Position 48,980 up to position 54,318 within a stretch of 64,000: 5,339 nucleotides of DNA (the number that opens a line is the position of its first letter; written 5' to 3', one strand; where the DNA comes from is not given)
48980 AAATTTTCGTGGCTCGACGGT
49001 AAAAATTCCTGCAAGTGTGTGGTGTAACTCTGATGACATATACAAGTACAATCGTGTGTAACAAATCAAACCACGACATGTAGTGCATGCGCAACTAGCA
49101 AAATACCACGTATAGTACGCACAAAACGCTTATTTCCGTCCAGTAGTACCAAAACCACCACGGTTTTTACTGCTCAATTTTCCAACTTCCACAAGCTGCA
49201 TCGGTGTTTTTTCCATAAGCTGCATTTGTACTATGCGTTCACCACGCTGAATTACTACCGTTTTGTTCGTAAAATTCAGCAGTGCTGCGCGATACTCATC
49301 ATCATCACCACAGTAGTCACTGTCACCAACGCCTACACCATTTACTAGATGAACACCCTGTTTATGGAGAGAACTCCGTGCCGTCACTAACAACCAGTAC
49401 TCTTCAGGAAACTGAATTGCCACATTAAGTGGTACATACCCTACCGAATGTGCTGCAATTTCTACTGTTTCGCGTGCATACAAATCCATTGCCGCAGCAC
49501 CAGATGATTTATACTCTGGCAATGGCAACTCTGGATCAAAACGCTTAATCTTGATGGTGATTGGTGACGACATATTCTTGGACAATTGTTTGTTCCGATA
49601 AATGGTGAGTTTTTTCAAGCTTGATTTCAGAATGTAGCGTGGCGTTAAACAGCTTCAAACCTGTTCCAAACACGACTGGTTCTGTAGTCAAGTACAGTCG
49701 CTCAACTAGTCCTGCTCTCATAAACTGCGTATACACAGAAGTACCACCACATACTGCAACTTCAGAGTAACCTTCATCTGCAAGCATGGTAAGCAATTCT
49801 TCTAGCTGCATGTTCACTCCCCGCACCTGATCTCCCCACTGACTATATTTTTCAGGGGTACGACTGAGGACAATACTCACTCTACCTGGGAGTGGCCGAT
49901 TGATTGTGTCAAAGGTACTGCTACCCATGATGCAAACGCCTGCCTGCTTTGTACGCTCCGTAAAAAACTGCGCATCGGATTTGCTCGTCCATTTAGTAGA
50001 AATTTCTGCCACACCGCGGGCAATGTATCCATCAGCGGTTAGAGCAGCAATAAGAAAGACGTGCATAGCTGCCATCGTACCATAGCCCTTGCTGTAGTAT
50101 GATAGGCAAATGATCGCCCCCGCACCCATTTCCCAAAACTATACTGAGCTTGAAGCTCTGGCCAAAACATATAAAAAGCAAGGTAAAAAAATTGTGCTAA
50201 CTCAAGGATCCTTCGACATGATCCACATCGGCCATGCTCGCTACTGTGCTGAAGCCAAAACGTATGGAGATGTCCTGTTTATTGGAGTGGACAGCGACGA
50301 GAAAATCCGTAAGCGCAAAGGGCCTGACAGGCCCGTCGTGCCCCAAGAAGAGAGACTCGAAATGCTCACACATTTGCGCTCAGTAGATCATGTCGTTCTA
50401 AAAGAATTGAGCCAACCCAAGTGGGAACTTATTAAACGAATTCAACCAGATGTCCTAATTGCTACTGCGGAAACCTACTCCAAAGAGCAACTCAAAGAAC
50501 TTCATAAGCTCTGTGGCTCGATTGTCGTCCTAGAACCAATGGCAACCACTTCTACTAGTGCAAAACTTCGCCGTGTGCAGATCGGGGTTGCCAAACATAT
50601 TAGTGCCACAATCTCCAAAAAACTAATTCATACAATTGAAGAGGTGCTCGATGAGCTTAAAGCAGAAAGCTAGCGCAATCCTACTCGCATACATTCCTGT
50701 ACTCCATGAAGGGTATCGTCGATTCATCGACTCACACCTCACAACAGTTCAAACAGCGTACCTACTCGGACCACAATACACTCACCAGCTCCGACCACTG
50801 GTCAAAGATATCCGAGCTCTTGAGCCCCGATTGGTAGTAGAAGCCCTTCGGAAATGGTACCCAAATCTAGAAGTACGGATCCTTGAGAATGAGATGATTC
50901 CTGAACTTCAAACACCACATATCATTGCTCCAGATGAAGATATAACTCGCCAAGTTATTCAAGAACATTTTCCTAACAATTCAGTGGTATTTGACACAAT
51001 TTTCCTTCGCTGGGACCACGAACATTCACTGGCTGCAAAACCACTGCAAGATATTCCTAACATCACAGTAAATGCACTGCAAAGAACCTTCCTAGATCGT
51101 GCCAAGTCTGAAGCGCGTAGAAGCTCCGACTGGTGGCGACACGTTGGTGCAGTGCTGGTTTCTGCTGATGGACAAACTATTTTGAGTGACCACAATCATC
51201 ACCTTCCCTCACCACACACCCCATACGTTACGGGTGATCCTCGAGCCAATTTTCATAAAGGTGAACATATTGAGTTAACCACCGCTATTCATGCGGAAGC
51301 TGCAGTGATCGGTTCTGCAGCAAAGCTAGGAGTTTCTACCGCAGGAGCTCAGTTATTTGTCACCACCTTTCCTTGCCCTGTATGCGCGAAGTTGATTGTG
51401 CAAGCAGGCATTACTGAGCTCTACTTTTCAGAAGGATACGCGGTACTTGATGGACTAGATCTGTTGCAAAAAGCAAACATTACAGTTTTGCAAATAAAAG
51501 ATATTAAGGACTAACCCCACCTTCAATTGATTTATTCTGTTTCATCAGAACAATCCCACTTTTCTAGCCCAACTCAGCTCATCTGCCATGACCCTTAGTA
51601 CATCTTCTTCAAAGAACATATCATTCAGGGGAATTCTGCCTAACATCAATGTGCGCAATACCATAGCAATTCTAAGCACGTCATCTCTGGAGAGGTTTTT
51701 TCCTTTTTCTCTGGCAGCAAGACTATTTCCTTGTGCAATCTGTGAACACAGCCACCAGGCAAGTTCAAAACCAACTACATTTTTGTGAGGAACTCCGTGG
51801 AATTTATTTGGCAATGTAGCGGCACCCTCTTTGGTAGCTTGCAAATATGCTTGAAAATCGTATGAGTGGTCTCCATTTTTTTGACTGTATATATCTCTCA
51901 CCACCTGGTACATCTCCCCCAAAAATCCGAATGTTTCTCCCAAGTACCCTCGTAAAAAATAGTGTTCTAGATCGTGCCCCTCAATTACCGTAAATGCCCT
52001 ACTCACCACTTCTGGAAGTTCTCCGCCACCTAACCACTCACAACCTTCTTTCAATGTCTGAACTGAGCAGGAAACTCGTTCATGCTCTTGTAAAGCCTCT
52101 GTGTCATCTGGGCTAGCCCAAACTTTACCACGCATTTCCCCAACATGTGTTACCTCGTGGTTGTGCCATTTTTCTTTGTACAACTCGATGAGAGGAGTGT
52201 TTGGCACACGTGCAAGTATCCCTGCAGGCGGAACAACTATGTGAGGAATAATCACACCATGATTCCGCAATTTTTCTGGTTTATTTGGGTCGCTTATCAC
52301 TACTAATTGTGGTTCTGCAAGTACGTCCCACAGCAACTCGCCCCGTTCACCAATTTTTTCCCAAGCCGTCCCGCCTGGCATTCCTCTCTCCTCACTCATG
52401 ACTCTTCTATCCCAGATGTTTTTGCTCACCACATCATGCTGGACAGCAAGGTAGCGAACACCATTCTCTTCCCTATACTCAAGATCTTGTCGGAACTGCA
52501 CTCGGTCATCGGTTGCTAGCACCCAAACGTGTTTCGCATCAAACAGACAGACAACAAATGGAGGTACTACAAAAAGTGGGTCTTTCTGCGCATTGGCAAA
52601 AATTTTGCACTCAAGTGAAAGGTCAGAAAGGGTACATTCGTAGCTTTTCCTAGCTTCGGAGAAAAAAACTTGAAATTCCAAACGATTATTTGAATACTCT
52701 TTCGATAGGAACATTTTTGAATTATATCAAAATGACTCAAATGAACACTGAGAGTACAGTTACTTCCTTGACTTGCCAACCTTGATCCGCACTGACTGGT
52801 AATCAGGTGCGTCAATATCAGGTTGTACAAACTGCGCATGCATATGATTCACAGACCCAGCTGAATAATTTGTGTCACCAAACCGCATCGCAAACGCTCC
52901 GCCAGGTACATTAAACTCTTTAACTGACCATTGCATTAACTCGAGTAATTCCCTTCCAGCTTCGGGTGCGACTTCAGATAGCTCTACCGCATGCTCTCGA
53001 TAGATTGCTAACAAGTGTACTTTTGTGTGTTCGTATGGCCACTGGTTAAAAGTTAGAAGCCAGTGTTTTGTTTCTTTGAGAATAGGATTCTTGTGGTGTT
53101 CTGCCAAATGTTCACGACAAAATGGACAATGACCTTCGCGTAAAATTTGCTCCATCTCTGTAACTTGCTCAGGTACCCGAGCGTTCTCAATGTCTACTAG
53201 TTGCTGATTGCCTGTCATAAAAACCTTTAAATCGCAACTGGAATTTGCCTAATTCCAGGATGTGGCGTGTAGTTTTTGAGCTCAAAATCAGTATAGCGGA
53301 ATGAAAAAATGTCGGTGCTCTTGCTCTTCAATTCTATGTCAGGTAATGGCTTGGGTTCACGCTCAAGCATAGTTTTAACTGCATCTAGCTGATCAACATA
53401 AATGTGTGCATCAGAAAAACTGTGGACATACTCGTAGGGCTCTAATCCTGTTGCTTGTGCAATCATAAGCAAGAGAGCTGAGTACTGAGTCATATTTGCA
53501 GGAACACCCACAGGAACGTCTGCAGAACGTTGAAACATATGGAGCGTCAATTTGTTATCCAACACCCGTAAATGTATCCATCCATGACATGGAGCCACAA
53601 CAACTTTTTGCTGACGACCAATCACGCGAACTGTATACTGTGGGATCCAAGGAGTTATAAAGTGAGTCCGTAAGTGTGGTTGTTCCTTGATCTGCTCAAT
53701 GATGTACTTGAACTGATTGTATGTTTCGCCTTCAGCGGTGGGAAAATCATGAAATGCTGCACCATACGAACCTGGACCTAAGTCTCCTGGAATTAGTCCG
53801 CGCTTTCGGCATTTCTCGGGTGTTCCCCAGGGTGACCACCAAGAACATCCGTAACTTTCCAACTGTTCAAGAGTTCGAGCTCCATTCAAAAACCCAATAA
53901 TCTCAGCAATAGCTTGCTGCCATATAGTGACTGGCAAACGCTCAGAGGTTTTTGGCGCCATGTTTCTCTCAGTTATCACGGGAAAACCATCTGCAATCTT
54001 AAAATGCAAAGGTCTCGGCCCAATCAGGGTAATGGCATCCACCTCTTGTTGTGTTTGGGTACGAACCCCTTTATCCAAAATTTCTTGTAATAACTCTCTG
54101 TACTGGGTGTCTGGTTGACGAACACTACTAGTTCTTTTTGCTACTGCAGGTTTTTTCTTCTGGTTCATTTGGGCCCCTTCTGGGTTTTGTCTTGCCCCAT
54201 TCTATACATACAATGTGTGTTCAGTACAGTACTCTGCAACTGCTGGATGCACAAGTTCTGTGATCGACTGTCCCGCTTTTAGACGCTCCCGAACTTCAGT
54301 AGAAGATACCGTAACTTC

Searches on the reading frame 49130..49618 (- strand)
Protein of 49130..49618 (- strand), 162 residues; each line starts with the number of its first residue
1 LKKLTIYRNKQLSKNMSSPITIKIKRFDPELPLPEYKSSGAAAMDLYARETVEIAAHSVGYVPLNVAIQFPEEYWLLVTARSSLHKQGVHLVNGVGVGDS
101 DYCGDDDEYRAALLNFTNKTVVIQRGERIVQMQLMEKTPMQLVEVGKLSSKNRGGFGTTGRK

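Call 49: search_protein_families(library=pfam, proteins=[window:49130-49618:-], max_evalue=0.001)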
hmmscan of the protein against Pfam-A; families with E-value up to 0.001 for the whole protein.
window:49130-49618:- (162 aa): 1 family
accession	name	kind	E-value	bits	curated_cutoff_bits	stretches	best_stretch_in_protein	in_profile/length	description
PF00692.24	dUTPase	-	5.7e-18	65.4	22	1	31-159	3-128/129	dUTPase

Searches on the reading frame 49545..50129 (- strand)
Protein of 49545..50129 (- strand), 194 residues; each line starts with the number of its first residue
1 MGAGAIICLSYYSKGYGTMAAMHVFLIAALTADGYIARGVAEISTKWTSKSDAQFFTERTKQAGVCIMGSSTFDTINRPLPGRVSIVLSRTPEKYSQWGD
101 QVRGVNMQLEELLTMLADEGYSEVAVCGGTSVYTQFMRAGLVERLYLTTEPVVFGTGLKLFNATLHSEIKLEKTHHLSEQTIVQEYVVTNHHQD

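Call 49: search_protein_families(library=pfam, proteins=[window:49545-50129:-], max_evalue=0.001)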
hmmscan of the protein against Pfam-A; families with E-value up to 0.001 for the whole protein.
window:49545-50129:- (194 aa): 2 families
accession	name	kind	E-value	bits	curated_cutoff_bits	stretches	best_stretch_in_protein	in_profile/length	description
PF00186.24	DHFR_1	-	1.3e-18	67.7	25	1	25-149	3-115/159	Dihydrofolate reductase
PF01872.23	RibD_C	-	1.8e-14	54.4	24.1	1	96-181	114-195/197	RibD C-terminal domain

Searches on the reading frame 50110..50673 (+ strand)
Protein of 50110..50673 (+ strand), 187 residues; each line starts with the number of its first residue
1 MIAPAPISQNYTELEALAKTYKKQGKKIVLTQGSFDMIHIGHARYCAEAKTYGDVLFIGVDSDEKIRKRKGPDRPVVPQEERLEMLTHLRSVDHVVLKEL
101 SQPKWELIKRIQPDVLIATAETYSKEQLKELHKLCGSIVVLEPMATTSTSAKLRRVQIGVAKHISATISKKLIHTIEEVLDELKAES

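Call 49: search_protein_families(library=pfam, proteins=[window:50110-50673:+], max_evalue=0.001)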
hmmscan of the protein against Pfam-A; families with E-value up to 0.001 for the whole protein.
window:50110-50673:+ (187 aa): 1 family
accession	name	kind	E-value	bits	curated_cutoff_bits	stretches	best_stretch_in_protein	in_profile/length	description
PF01467.32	CTP_transf_like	-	2.7e-22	79.9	21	1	31-150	2-114/133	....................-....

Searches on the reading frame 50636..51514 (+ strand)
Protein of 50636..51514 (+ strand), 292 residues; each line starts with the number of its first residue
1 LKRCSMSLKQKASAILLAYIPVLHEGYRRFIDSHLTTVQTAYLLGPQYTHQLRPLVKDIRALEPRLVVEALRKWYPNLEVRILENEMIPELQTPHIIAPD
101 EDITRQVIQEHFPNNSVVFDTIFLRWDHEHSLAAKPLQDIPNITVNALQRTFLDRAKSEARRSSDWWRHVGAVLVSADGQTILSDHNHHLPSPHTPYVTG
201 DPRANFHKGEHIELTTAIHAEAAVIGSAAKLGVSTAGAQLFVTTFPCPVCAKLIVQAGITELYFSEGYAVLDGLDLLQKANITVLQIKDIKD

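Call 49: search_protein_families(library=pfam, proteins=[window:50636-51514:+], max_evalue=0.001)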
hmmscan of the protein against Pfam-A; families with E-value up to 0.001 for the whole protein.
window:50636-51514:+ (292 aa): 2 families
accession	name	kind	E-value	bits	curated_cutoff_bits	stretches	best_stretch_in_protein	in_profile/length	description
PF00383.29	dCMP_cyt_deam_1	-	1.1e-15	57.8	25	1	150-265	5-101/102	Cytidine and deoxycytidylate deaminase zinc-binding region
PF14437.12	MafB19-deam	-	1.1e-10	42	27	1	167-269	22-104/142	MafB19-like deaminase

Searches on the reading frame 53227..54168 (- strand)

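Call 49: search_protein_families(library=pfam, proteins=[window:53227-54168:-], max_evalue=0.001)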
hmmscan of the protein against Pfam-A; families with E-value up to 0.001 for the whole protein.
window:53227-54168:- (313 aa): 1 family
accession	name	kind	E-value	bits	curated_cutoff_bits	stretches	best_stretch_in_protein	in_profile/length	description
PF00303.24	Thymidylat_synt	-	3.4e-64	217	24.3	1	22-308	2-262/266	Thymidylate synthase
